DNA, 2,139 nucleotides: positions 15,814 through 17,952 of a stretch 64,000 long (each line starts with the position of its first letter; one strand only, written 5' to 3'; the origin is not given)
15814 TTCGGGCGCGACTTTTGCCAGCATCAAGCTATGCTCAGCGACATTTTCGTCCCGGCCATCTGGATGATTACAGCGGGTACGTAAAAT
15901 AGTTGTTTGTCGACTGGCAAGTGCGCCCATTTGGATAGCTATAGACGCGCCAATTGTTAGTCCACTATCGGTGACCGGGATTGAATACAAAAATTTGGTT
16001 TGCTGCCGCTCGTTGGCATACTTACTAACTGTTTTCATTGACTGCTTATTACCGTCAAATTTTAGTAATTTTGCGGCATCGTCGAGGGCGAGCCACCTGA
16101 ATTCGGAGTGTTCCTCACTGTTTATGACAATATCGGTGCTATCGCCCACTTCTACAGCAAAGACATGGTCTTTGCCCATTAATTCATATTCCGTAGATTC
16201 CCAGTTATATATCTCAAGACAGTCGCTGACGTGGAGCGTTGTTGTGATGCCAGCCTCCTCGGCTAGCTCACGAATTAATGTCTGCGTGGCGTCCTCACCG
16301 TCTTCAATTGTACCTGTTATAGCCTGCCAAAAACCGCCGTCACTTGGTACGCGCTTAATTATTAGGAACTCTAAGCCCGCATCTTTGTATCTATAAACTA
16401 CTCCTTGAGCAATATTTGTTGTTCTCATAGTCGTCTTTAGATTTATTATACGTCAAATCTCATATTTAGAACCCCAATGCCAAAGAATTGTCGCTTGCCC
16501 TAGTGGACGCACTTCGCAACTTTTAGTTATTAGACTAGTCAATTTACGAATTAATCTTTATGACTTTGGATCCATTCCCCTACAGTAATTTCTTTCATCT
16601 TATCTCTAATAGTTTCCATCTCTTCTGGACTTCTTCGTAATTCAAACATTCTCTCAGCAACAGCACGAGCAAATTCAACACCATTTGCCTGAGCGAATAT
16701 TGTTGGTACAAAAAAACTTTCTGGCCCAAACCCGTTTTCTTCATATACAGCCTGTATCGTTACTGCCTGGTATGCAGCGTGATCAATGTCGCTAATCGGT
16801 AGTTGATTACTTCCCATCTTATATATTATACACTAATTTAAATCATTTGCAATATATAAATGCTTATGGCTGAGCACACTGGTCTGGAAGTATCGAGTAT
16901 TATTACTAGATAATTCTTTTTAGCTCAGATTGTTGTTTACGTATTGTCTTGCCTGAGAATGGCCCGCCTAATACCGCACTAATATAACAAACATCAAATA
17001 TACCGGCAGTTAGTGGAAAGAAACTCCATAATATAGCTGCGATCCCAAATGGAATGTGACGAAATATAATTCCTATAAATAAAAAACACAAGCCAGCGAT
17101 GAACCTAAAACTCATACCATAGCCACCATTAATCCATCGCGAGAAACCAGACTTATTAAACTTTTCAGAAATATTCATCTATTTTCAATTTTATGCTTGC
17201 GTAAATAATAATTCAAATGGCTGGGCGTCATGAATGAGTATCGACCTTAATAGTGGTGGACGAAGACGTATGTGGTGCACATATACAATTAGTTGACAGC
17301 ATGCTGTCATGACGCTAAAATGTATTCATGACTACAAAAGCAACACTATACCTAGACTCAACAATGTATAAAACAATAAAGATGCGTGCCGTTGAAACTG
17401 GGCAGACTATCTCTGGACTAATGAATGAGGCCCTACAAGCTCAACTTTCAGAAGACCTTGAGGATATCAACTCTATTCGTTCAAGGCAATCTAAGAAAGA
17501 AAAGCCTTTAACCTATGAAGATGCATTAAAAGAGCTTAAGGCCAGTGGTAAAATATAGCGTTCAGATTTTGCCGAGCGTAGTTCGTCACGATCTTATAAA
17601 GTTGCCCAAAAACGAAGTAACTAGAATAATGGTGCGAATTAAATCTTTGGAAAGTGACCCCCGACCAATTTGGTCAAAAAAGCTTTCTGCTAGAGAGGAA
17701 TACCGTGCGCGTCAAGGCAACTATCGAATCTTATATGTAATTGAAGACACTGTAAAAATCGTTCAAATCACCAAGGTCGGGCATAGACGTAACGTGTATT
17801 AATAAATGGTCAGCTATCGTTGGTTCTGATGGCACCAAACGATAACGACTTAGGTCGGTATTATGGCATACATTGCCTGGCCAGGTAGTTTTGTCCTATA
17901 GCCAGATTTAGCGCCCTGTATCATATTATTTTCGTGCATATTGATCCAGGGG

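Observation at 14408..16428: Nudix hydrolase fused to a YfbR-type HD 5'-deoxynucleotidase, coupled to a polytopic membrane protein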

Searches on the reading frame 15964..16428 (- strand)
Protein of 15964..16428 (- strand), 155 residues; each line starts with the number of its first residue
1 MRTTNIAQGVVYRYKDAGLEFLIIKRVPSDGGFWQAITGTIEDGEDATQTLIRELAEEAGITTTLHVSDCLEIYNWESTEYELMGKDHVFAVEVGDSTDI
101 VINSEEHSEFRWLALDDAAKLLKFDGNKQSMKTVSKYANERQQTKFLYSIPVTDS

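Call 11: find_homologous_proteins(query=window:15964-16428:-, max_evalue=0.001)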
Query seq(155 aa) (155 aa): 16 proteins with E <= 0.001 among 45 candidates.
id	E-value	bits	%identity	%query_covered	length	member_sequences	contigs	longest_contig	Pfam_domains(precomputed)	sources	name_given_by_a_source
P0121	1.1e-50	189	62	90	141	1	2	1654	PF00293.35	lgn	-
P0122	3.3e-49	184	57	92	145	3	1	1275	PF00293.35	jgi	jgi:lipoyl(octanoyl) transferase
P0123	6.4e-49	184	59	92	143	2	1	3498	PF00293.35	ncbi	-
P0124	5.0e-47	177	60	88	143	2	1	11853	PF00293.35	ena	-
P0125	5.1e-47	177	63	85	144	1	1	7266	PF00293.35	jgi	jgi:lipoyl(octanoyl) transferase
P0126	9.7e-45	170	59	86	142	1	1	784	PF00293.35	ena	-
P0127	2.9e-44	168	57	88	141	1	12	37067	PF00293.35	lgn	-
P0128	2.4e-43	165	61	84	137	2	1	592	PF00293.35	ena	-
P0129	3.1e-43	165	58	88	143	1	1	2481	PF00293.35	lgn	-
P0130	1.0e-41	160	56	87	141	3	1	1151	PF00293.35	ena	-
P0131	1.8e-41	159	56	90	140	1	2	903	PF00293.35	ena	-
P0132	2.2e-41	159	57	88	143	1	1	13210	PF00293.35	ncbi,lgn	-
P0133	5.0e-40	155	56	81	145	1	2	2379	PF00293.35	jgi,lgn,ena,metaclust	metaclust:\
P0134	8.2e-36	141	51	88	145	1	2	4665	PF00293.35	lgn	-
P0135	3.6e-32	129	53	76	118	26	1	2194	PF00293.35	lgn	-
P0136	1.1e-31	128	52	76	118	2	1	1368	PF00293.35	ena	-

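Call 12: find_encoding_contigs(protein=P0127, flank=5000, max_places=3)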
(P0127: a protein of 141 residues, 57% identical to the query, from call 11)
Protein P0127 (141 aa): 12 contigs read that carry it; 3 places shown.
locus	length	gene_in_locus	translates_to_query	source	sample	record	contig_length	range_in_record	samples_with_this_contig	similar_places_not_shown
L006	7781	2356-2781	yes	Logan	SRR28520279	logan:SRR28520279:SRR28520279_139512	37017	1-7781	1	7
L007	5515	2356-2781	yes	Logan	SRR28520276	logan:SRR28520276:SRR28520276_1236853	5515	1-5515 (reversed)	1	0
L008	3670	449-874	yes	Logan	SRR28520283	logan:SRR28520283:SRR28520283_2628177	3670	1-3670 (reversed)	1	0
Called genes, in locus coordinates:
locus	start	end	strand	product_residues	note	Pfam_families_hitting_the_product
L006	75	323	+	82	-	PF09932:DUF2164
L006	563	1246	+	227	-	PF01551:Peptidase_M23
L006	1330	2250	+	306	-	PF00892:EamA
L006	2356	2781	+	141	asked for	PF00293:NUDIX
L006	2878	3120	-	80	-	-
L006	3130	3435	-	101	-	PF01638:HxlR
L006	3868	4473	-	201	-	PF09968:DUF2202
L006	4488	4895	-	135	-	PF00581:Rhodanese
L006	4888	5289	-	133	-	PF01475:FUR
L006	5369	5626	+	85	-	PF00581:Rhodanese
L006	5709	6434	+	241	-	PF01553:Acyltransferase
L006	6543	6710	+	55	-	-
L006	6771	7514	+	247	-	PF01996:F420_ligase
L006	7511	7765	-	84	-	-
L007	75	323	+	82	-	PF09932:DUF2164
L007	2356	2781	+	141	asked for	PF00293:NUDIX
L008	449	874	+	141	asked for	PF00293:NUDIX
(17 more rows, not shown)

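Call 13: find_encoding_contigs(protein=P0132, flank=5000, max_places=2)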
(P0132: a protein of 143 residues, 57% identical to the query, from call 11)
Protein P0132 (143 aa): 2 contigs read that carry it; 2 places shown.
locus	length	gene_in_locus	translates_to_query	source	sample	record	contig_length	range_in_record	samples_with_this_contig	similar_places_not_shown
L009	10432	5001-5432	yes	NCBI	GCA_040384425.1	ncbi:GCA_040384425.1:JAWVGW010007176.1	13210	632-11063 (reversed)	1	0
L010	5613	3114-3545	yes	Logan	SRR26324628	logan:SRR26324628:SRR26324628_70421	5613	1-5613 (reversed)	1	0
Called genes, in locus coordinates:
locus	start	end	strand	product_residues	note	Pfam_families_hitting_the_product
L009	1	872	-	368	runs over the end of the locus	-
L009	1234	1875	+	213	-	PF18927:CrtO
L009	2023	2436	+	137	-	-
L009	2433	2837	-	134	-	-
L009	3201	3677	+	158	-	-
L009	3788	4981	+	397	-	-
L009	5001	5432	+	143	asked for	PF00293:NUDIX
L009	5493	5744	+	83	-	-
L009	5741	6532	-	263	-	-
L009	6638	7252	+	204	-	-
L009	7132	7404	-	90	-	-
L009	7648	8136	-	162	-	PF00293:NUDIX (weak)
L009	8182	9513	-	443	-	PF04545:Sigma70_r4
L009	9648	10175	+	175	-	PF04307:YdjM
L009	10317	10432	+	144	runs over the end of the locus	-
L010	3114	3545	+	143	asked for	PF00293:NUDIX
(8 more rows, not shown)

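Call 14: find_encoding_contigs(protein=P0124, flank=5000, max_places=2)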
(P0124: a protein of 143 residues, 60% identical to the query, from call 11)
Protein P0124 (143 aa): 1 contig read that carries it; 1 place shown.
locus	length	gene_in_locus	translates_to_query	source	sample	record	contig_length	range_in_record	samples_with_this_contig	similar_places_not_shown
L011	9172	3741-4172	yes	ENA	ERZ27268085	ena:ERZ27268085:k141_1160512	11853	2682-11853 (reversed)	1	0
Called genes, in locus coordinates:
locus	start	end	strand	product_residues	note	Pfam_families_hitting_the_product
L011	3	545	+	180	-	?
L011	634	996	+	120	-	PF00719:Pyrophosphatase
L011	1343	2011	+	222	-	-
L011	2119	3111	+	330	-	PF00389:2-Hacid_dh (weak), PF02826:2-Hacid_dh_C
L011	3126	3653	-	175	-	-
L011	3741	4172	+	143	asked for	PF00293:NUDIX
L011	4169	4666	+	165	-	PF13238:AAA_18 (faint)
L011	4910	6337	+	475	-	PF13091:PLDc_2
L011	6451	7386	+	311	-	-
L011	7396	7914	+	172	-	-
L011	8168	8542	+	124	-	-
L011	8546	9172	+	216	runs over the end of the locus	-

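Call 33: search_solved_structures(query=A3, max_evalue=0.0001, show_alignments=3)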
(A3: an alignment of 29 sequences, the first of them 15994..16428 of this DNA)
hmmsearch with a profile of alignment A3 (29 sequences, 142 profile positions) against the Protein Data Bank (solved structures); distinct sequences matched with E-value up to 0.0001: 22.
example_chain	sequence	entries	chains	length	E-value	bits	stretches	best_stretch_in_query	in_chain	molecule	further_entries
3son_A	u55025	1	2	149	1.4e-19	73.5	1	3-140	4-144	Hypothetical NUDIX hydrolase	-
3u53_A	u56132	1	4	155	7.5e-17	64.6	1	13-137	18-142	Bis(5'-nucleosyl)-tetraphosphatase [asymmetrical]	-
2o1c_A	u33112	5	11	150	1.5e-16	63.7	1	7-133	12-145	dATP pyrophosphohydrolase | Dihydroneopterin triphosphate diphosphatase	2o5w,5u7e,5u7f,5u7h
1kt9_A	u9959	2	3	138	7e-16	61.5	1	7-133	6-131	Diadenosine Tetraphosphate Hydrolase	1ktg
1xsa_A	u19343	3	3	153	1.5e-15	60.4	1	13-137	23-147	Bis(5'-nucleosyl)-tetraphosphatase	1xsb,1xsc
4ick_A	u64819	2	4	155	1.5e-15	60.4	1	13-137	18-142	Bis(5'-nucleosyl)-tetraphosphatase [asymmetrical]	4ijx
5cfi_A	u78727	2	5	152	1.3e-10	44.4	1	17-117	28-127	BIS(5'-nucleosyl)-tetraphosphatase (Diadenosine tetraphosphatase), putative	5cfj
4v14_A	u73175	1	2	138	1.6e-10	44.1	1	2-78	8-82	MUTATOR MUTT PROTEIN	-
4ilq_A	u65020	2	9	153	4.6e-10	42.6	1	28-138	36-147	CT771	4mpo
2rrk_A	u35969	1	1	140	1.5e-09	40.9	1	17-119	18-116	CTP pyrophosphohydrolase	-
3grn_A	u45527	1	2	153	8.8e-09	38.5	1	11-117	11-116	MutT related protein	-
6dt3_A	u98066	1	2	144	1.2e-08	38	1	11-116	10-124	Nucleoside triphosphatase NudI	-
3oga_A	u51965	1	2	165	1.2e-07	34.8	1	16-116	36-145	Nucleoside triphosphatase nudI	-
3n77_A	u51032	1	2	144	3.3e-07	33.4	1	17-115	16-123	Nucleoside triphosphatase nudI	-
3dku_A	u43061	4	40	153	8.2e-06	28.8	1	17-119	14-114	Putative phosphohydrolase | Phosphatase nudJ | Putative Nudix hydrolase ymfB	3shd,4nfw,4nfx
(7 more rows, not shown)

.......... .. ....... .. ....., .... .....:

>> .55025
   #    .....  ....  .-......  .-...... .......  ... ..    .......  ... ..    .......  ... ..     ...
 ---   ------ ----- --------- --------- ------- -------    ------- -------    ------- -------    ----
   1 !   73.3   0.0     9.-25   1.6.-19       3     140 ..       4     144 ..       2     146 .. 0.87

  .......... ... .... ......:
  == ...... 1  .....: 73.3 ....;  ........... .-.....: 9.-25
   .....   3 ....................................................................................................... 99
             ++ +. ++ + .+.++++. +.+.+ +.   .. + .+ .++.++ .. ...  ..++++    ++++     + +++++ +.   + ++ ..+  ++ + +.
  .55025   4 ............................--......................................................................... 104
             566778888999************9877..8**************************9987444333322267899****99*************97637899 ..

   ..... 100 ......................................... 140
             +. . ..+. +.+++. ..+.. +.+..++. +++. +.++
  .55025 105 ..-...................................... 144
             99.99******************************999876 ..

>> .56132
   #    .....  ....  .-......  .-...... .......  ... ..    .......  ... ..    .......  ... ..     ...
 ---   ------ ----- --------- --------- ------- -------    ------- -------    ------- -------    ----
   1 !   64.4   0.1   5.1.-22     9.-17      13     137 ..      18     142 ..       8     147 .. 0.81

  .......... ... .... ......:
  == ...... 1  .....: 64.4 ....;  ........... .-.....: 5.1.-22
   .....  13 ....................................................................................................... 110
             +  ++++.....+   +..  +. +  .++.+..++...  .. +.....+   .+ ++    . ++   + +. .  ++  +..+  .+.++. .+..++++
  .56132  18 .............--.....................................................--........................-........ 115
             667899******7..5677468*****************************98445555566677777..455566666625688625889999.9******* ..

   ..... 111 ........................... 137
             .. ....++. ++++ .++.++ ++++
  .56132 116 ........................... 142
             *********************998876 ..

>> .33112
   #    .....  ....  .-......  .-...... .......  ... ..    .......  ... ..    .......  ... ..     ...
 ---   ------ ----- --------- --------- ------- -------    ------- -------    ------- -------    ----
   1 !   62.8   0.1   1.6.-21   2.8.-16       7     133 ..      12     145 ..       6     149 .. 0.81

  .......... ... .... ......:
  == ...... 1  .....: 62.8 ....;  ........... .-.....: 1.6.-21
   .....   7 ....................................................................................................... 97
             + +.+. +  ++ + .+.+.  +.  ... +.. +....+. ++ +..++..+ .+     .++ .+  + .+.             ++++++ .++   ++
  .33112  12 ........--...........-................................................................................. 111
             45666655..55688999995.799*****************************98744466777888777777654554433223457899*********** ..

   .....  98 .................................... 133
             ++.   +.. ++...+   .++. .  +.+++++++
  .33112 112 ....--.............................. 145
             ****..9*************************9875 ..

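Call 34: search_protein_families(library=ncbifam, alignment_id=A3, max_evalue=0.00001)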
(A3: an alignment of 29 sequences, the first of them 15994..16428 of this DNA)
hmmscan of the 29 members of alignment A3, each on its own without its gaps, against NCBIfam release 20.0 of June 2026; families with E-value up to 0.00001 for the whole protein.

A. member 1, window:15994-16428:- (145 aa): 6 families
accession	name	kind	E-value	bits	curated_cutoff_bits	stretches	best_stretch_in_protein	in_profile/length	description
NF006961.0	PRK09438.1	equivalog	9.6e-21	73.8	103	1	19-136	20-147/151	dihydroneopterin triphosphate diphosphatase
NF001936.0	PRK00714.1-3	equivalog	1.3e-07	31.7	118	1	5-137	9-148/155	RNA pyrophosphohydrolase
NF007834.0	PRK10546.1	equivalog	1.5e-07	31.3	156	1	30-120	28-111/135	pyrimidine (deoxy)nucleoside triphosphate diphosphatase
NF006530.0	PRK08999.1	equivalog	2.3e-07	30.2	245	1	3-119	5-113/315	Nudix family hydrolase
NF008044.0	PRK10776.1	equivalog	7.3e-07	29.1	148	1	1-82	1-79/130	8-oxo-dGTP diphosphatase MutT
NF001938.0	PRK00714.1-5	equivalog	6e-06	25.7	116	0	30-76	43-89/172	RNA pyrophosphohydrolase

B. families by the number of members that match (of 29 scanned): 15 families
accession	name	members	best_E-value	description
NF006961.0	PRK09438.1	29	1.1e-21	dihydroneopterin triphosphate diphosphatase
NF007834.0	PRK10546.1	22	8.7e-09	pyrimidine (deoxy)nucleoside triphosphate diphosphatase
NF001936.0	PRK00714.1-3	17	1.6e-09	RNA pyrophosphohydrolase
NF006530.0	PRK08999.1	16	6.7e-08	Nudix family hydrolase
NF001938.0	PRK00714.1-5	9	1.1e-09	RNA pyrophosphohydrolase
NF052459.1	OxoGTPPhMutT1Mycb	4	3.6e-08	8-oxo-(d)GTP phosphatase MutT1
NF008044.0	PRK10776.1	4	4.1e-08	8-oxo-dGTP diphosphatase MutT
NF012016.0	PRK15472.1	3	1.7e-08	nucleoside triphosphatase NudI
NF001937.0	PRK00714.1-4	3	1.9e-07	RNA pyrophosphohydrolase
TIGR00586.1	mutt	3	6.7e-07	8-oxo-dGTP diphosphatase MutT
NF001935.0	PRK00714.1-2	2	2.1e-06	RNA pyrophosphohydrolase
NF041652.1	Nud_hyd_Dein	1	1.4e-06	Nudix hydrolase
NF001299.0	PRK00241.1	1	1.5e-06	NAD(+) diphosphatase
TIGR02705.1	nudix_YtkD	1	4.2e-06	RNA deprotection pyrophosphohydrolase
NF002995.0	PRK03759.1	1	6.7e-06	isopentenyl-diphosphate Delta-isomerase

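Call 67: predict_structure(alignment_id=A3)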
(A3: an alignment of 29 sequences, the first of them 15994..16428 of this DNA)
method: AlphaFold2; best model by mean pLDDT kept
length: 145 residues; sequences in the alignment: 29
mean_pLDDT: 97.2   pTM: 0.91
mean pLDDT of the five models: 97.2, 97.3, 97.1, 96.9, 96.7
residues with pLDDT >= 90: 142; 70-90: 3; 50-70: 0; < 50: 0
segments of 3 or more residues with pLDDT < 50: none
pLDDT, mean of each block of 10 residues (from residue 1): 95 96 98 98 97 99 98 96 97 98 98 98 97 98 93
secondary structure, 60 per line:
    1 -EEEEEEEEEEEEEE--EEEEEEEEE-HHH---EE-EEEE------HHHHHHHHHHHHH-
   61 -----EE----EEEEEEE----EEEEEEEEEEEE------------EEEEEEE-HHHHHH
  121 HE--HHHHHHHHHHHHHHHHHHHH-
elements in order: E2-15 E18-26 E37-40 H47-59 E72-78 E83-94 E107-113 H115-121 H125-144

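Call 71: fold_search(model_id=the predicted structure, library=pdb)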
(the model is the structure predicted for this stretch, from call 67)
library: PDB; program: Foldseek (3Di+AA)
matches with E <= 10: 822; with E <= 0.001: 614
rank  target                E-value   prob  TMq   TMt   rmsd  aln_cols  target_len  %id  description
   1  1ktg_A                3.4e-12  1.00  0.83  0.88   1.9       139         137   26  Crystal Structure of a C. elegans Ap4A Hydrolase Binary Complex (released 2002-05-08)
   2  4mpo_A                2.4e-11  1.00  0.72  0.72   3.6       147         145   19  1.90 A resolution structure of CT771 from Chlamydia trachomatis Bound to Hydrolyzed Ap4A Products (released 2014-01-22)
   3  4mpo_B                3.3e-11  1.00  0.70  0.69   3.8       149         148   19  1.90 A resolution structure of CT771 from Chlamydia trachomatis Bound to Hydrolyzed Ap4A Products (released 2014-01-22)
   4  4mpo_F                3.3e-11  1.00  0.68  0.70   3.6       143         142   20  1.90 A resolution structure of CT771 from Chlamydia trachomatis Bound to Hydrolyzed Ap4A Products (released 2014-01-22)
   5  4ijx_A                5.0e-11  1.00  0.83  0.82   2.0       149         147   24  Crystal structure of human Ap4A hydrolase E58A mutant complexed with DPO (released 2013-03-20)
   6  4ilq                  5.0e-11  1.00  0.71  0.70   3.7       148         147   19  2.60A resolution structure of CT771 from Chlamydia trachomatis (released 2014-01-01)
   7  4mpo_E                6.8e-11  1.00  0.71  0.72   3.7       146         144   18  1.90 A resolution structure of CT771 from Chlamydia trachomatis Bound to Hydrolyzed Ap4A Products (released 2014-01-22)
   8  9cxx_A                8.7e-11  1.00  0.77  0.40   2.9       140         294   22  Structure of Rv2985, a Nudix diadenosine polyphosphatase from M. tuberculosis, in complex with putative ATP (released 2026-01-14)
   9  5gg5                  9.9e-11  1.00  0.74  0.38   2.5       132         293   21  Crystal structure of Mycobacterium smegmatis MutT1 (released 2017-04-19)
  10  3i7u_A                1.1e-10  1.00  0.73  0.78   3.4       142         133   22  Crystal structure of AP4A hydrolase (aq_158) from Aquifex aeolicus VF5 (released 2009-07-21)
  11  4ijx_B                1.2e-10  1.00  0.82  0.83   2.2       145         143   25  Crystal structure of human Ap4A hydrolase E58A mutant complexed with DPO (released 2013-03-20)
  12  1ktg_B                1.4e-10  1.00  0.76  0.83   2.5       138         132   26  Crystal Structure of a C. elegans Ap4A Hydrolase Binary Complex (released 2002-05-08)
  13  5u7e                  1.5e-10  1.00  0.78  0.79   2.3       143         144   26  Apo dihydroneopterin triphosphate pyrophosphohydrolase from E. coli (released 2017-06-21)
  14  6m72                  1.6e-10  1.00  0.76  0.39   2.3       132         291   21  Crystal structure of Mycobacterium smegmatis MutT1 in complex with 8-oxo-dGDP (released 2020-10-14)
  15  5ggc_A                1.6e-10  1.00  0.74  0.39   2.5       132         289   23  Crystal structure of Mycobacterium smegmatis MutT1 in complex with phosphate and magnesium ions (excess magnesium, I) (released 2017-04-19)
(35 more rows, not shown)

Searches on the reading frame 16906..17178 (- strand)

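Call 3: search_protein_families(library=pfam, proteins=[window:16906-17178:-], max_evalue=0.1)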
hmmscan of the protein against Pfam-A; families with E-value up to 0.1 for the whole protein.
window:16906-17178:- (90 aa): 1 family
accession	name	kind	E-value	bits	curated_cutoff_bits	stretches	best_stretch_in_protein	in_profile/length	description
PF11127.14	YgaP-like_TM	-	0.00089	19.8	25.3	1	24-71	12-59/66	Inner membrane protein YgaP-like, transmembrane domain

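Call 37: search_protein_families(library=padloc, proteins=[window:16906-17178:-], max_evalue=0.01)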
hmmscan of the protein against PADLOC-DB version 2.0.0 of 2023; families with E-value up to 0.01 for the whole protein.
window:16906-17178:- (90 aa): 0 families

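Call 38: search_protein_families(library=phrogs, proteins=[window:16906-17178:-], max_evalue=0.001)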
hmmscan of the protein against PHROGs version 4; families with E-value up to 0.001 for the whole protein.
window:16906-17178:- (90 aa): 0 families

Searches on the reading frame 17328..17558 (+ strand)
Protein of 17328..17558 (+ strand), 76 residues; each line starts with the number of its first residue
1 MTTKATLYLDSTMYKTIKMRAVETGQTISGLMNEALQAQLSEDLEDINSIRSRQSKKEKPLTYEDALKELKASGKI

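Call 44: search_protein_families(library=pfam, proteins=[window:17328-17558:+], max_evalue=0.01)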
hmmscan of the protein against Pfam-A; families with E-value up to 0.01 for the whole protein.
window:17328-17558:+ (76 aa): 2 families
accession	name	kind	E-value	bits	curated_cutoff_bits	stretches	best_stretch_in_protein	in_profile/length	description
PF20605.4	Antitox_RHH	-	0.00021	21.8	27.2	1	8-37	10-39/50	Antitoxin-like ribbon-helix-helix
PF19891.5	DUF6364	-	0.0013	19.6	27.3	1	1-66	1-65/70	Family of unknown function (DUF6364)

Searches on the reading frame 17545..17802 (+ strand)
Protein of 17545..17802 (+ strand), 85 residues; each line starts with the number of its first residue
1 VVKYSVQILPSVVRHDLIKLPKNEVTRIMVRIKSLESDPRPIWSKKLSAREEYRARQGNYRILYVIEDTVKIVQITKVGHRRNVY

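Call 37: search_protein_families(library=padloc, proteins=[window:17545-17802:+], max_evalue=0.01)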
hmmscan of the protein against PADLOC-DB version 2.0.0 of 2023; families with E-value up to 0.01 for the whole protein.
window:17545-17802:+ (85 aa): 0 families

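Call 44: search_protein_families(library=pfam, proteins=[window:17545-17802:+], max_evalue=0.01)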
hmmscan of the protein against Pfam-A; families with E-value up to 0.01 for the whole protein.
window:17545-17802:+ (85 aa): 1 family
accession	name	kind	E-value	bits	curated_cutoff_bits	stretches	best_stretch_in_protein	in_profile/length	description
PF05016.21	ParE_toxin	-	1.1e-06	29.5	23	1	32-85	36-89/89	ParE toxin of type II toxin-antitoxin system, parDE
